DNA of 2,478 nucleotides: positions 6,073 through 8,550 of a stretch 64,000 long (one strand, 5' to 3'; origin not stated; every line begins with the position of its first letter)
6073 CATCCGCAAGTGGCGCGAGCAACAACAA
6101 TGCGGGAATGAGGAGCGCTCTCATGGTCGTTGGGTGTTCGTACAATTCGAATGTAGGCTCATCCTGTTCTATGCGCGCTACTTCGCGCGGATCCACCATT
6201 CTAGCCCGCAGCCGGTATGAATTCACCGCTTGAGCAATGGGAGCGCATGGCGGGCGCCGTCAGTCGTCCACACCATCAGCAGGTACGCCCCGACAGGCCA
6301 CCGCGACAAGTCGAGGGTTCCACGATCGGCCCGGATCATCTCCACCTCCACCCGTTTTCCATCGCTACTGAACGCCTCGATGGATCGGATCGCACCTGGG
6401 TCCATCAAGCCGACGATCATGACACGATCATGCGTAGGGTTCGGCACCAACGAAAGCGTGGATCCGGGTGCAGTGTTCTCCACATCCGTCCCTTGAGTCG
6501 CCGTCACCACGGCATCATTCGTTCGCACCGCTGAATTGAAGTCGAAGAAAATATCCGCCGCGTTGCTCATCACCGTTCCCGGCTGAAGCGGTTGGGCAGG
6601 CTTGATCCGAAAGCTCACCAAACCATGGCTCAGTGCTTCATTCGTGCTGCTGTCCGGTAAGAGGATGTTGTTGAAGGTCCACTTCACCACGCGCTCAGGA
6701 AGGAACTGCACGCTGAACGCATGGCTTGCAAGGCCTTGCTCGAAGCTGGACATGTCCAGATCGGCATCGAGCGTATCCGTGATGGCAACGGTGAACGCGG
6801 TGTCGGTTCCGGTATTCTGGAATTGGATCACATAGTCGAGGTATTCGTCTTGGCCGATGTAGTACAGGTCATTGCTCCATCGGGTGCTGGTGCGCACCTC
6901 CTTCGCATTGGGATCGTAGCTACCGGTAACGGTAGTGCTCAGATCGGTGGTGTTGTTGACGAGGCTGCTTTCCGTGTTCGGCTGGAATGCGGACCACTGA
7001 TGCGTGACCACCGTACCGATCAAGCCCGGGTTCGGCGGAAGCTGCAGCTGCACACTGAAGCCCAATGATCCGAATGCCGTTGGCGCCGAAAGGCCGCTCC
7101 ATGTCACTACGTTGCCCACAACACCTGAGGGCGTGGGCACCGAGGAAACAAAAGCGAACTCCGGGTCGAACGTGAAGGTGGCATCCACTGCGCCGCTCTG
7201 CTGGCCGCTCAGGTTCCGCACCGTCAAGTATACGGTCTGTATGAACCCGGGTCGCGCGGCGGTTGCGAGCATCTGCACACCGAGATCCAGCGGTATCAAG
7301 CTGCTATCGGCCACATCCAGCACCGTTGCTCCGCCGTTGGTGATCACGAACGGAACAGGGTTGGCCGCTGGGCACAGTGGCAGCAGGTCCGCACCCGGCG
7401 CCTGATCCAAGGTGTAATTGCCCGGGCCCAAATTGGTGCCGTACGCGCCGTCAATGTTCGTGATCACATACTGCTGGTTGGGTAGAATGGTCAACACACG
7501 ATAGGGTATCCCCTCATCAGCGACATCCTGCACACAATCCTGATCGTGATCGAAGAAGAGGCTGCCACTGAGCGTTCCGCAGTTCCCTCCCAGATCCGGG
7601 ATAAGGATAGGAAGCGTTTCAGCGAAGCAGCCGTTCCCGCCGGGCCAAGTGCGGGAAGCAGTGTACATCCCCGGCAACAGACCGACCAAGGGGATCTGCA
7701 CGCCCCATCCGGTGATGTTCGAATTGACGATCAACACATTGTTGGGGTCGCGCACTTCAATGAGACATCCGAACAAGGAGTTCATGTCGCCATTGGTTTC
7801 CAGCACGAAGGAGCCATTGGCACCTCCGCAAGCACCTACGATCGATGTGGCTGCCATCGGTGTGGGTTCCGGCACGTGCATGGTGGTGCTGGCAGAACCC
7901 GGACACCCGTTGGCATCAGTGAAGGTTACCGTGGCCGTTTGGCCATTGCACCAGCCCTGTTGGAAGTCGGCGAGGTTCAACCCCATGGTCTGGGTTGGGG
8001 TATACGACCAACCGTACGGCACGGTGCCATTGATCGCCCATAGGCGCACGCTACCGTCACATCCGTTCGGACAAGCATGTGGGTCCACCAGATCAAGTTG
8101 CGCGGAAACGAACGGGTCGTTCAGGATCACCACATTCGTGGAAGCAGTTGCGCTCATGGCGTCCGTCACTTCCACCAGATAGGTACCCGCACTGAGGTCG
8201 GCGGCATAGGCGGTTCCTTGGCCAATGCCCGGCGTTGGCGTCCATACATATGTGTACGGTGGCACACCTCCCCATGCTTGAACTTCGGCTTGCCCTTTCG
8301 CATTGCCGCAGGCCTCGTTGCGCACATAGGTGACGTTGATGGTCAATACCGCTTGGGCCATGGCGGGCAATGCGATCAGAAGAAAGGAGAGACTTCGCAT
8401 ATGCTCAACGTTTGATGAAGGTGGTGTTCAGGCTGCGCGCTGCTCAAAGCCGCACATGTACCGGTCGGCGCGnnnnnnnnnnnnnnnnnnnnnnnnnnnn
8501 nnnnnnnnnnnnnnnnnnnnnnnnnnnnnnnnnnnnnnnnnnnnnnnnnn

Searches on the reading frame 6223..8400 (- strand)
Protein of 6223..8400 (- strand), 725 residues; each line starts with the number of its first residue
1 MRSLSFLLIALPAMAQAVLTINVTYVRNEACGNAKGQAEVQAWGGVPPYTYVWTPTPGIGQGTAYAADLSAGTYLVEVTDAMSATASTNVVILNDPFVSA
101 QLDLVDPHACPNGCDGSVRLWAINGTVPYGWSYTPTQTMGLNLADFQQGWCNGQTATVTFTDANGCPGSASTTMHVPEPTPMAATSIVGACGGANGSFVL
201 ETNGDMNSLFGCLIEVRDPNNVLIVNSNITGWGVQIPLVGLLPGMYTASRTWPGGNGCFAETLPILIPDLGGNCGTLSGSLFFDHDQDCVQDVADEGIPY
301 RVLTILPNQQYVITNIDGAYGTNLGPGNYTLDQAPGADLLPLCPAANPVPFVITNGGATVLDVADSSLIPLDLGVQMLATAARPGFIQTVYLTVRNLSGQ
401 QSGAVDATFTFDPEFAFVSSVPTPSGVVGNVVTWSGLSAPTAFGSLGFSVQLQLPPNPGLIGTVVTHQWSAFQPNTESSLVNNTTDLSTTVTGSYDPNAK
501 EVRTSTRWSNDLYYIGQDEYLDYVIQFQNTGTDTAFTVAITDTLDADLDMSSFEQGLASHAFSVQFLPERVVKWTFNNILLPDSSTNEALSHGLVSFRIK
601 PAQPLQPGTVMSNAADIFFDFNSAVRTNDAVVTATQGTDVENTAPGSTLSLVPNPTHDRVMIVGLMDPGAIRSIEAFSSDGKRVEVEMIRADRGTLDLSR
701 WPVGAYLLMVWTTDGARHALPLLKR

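Call 19: search_protein_families(library=pfam, proteins=[window:6223-8400:-], max_evalue=0.001)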
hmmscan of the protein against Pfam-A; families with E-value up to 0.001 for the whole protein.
window:6223-8400:- (725 aa): 3 families
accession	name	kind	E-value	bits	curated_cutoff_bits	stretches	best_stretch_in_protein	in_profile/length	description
PF24595.1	DUF7619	-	1.3e-41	142.2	27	1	496-631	1-131/133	Domain of unknown function (DUF7619)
PF18962.6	Por_Secre_tail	-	4e-05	24.3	27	0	653-712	3-64/75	Secretion system C-terminal sorting domain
PF13573.12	SprB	-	0.00033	20.7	28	1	28-55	6-34/37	SprB repeat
